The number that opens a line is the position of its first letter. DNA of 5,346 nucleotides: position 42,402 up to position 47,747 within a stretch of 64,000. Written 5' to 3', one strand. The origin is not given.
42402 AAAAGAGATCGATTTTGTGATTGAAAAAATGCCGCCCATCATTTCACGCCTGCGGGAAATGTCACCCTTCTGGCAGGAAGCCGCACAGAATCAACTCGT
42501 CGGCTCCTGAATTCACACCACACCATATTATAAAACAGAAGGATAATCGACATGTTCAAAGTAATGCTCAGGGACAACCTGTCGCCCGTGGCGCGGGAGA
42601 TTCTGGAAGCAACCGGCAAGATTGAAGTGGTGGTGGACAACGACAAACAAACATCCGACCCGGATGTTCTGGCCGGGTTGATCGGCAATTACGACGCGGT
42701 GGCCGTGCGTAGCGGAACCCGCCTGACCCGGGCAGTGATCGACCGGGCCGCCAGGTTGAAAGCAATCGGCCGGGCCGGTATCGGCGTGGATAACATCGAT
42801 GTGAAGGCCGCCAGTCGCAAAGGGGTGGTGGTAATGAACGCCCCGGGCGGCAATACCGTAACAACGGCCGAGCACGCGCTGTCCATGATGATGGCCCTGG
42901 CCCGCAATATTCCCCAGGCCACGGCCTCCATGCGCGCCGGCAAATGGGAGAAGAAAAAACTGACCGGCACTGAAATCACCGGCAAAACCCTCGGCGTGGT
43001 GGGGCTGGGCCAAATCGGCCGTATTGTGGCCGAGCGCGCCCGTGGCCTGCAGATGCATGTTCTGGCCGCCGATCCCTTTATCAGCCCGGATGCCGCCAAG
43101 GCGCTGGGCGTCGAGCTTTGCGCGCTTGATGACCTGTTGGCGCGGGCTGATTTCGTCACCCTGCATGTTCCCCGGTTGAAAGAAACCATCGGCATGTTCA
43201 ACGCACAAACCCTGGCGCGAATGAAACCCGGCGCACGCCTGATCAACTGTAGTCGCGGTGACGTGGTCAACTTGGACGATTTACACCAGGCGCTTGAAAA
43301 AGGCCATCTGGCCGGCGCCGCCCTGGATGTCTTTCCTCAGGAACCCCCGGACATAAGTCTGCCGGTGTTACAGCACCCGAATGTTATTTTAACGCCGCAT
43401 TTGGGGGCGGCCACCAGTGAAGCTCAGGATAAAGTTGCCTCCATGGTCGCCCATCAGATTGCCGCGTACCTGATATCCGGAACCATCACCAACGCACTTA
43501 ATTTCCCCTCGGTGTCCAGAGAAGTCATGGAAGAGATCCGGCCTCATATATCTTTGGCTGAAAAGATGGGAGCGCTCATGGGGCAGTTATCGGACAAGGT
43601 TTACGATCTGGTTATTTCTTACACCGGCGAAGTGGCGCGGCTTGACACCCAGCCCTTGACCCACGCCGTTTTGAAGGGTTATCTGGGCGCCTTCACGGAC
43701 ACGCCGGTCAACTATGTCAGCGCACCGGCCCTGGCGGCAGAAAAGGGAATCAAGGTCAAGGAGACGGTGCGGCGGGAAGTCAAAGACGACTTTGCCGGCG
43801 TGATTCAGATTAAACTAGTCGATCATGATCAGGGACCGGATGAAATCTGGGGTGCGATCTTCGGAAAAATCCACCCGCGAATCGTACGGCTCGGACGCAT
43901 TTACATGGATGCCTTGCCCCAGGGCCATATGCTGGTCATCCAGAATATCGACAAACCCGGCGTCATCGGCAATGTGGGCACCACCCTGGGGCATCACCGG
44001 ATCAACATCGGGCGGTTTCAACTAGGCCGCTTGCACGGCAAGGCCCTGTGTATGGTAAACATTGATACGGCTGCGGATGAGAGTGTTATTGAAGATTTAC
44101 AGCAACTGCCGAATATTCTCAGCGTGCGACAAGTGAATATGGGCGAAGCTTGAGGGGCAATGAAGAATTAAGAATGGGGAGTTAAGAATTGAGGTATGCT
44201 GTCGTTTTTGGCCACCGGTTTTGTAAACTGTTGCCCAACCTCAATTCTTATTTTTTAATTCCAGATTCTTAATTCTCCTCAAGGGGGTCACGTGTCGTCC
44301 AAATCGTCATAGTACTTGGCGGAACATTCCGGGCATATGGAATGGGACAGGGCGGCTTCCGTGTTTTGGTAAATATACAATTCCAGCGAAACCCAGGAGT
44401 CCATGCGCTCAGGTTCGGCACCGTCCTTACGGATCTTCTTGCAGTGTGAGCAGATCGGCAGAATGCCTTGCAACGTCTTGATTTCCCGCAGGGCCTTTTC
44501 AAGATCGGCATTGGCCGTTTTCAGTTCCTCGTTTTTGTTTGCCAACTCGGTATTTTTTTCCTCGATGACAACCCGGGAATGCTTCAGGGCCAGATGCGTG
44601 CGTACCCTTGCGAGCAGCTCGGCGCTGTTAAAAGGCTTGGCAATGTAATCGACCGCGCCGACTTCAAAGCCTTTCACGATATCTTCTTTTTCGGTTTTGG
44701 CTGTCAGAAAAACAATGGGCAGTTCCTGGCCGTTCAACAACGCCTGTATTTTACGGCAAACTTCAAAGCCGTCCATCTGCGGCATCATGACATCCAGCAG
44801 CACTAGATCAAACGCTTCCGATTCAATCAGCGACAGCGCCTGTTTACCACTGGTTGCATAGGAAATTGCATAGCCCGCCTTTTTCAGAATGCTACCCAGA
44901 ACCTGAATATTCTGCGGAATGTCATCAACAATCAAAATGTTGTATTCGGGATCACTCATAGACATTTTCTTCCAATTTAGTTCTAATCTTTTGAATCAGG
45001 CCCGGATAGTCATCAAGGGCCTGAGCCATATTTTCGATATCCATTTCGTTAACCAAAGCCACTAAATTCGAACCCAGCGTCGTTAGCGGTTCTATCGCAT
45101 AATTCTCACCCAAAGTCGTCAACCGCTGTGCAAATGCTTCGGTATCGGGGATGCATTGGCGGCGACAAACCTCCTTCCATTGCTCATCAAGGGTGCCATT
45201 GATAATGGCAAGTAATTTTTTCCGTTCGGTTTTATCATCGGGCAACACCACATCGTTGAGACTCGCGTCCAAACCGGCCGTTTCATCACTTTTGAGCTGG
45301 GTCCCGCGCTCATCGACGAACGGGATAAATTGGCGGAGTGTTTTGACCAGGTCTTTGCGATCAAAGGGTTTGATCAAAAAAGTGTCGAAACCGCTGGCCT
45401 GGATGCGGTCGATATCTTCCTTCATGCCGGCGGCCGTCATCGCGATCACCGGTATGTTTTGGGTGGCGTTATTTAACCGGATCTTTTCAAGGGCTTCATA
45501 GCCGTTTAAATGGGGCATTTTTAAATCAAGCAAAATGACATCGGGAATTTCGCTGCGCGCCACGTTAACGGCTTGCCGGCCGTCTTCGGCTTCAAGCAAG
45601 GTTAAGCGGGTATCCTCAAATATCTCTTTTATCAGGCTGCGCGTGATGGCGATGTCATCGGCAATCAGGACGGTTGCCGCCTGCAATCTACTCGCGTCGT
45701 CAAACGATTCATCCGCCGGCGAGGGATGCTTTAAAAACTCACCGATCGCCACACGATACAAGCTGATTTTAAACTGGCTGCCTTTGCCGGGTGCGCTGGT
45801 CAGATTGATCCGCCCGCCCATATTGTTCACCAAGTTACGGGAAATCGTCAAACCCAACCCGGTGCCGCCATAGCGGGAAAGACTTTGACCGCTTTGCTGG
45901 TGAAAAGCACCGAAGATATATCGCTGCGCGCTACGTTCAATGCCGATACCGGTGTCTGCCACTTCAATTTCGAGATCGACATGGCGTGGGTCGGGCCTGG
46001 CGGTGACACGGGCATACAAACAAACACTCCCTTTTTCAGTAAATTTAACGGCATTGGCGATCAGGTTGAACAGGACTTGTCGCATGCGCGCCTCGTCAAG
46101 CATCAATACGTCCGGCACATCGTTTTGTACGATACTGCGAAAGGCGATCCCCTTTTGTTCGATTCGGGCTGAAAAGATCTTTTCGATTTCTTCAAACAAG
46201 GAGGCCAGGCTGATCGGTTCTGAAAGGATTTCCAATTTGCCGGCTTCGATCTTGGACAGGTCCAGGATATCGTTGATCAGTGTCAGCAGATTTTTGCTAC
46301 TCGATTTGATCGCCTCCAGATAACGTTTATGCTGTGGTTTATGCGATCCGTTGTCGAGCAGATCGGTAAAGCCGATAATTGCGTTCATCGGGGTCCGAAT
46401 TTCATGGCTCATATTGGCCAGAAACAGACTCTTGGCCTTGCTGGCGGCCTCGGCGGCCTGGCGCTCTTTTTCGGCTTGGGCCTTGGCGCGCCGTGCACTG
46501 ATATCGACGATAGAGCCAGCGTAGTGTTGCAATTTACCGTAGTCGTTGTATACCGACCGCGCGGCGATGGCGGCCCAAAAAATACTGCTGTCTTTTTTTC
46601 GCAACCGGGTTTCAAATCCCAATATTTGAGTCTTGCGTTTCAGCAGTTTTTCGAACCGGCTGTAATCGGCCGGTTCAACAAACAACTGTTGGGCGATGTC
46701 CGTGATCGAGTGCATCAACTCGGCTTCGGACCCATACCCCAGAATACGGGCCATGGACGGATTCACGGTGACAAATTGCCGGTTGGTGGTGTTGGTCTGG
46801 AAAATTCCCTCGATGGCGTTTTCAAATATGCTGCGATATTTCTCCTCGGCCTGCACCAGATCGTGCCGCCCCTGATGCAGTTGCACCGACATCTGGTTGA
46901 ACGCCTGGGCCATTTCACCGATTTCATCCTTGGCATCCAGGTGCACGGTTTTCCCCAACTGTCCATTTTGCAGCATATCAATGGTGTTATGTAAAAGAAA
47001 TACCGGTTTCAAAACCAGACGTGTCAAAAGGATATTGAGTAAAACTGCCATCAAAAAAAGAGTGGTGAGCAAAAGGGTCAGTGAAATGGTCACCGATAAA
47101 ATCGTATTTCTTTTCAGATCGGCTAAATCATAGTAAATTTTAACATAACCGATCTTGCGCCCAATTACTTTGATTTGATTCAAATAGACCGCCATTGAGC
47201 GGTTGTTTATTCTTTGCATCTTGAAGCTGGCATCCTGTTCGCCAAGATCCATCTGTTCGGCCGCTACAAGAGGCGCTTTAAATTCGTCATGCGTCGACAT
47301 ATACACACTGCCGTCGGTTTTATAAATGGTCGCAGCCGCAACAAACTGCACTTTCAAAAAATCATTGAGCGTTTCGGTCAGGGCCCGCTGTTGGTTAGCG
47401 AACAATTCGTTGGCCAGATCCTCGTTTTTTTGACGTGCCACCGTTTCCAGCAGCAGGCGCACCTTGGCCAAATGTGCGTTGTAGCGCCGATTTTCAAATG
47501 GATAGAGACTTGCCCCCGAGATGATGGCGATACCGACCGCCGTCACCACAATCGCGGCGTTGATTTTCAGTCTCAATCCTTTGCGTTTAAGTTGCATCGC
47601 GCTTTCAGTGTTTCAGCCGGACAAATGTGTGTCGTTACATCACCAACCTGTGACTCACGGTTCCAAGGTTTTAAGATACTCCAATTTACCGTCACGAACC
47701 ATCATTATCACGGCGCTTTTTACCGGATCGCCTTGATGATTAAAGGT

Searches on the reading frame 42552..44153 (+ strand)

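Call 84: search_protein_families(library=pfam, proteins=[window:42552-44153:+], max_evalue=0.00001)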
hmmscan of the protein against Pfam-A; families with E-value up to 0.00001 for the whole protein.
window:42552-44153:+ (533 aa): 4 families
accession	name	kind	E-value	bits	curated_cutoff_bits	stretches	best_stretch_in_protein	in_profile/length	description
PF02826.25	2-Hacid_dh_C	-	2e-63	213.5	25.1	1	110-285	1-178/178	D-isomer specific 2-hydroxyacid dehydrogenase, NAD binding domain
PF00389.36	2-Hacid_dh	-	2e-33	115.3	24.6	1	5-317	2-134/134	D-isomer specific 2-hydroxyacid dehydrogenase, catalytic domain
PF19304.4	PGDH_inter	-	8.5e-28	97.3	27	1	329-446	2-117/119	D-3-phosphoglycerate dehydrogenase intervening domain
PF01842.31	ACT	-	8e-08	32.4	27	1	459-520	1-65/66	ACT domain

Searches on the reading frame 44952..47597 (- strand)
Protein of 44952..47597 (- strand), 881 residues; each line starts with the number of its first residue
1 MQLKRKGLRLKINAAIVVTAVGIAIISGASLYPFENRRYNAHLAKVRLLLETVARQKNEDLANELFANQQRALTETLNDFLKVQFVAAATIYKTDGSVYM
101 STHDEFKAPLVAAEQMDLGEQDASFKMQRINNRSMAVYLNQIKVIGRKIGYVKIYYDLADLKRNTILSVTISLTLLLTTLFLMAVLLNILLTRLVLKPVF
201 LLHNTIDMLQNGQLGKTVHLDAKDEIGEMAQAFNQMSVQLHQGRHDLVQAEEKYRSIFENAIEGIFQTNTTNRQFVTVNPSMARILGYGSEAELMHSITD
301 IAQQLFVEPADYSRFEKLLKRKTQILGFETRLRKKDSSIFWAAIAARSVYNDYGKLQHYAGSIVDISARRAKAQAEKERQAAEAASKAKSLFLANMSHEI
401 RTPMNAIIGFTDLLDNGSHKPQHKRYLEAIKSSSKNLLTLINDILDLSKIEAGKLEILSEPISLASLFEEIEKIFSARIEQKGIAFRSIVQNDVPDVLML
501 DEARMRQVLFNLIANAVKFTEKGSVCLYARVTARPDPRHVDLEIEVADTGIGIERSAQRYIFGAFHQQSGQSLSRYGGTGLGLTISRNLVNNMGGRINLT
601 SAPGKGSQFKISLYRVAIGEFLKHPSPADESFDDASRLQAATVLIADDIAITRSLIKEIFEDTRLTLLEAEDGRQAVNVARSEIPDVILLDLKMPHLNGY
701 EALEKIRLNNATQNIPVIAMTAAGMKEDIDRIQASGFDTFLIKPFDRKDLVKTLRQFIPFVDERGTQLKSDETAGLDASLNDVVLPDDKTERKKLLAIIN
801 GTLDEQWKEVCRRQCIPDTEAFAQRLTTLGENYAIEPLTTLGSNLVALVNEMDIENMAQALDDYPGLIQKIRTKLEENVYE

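Call 84: search_protein_families(library=pfam, proteins=[window:44952-47597:-], max_evalue=0.00001)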
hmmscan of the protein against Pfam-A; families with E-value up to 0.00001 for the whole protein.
window:44952-47597:- (881 aa): 9 families
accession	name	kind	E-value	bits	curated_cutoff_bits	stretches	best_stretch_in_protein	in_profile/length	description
PF00072.30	Response_reg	-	5.1e-25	88.2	30.2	1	643-754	1-110/111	Response regulator receiver domain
PF02518.31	HATPase_c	-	1.8e-24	86.7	26.4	1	501-613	2-107/111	Histidine kinase-, DNA gyrase B-, and HSP90-like ATPase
PF00512.31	HisKA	-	4e-23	81.7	26.9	1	388-453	1-66/66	His Kinase A (phospho-acceptor) domain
PF13426.13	PAS_9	-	3.9e-12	46.8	27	1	263-367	2-102/103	PAS domain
PF00672.30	HAMP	-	4.4e-11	43.4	25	1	190-242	1-53/53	HAMP domain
PF00989.32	PAS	-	1.9e-10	41.2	22.6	1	252-365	1-112/113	PAS fold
PF13188.13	PAS_8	-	3.5e-07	30.3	21.8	1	252-307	1-55/65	PAS domain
PF10144.15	SMP_2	-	4.3e-07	30.2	28.9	1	11-109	10-109/159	Bacterial virulence factor haemolysin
PF08447.18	PAS_3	-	4.5e-07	30.5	25.6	1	276-362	2-88/89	PAS fold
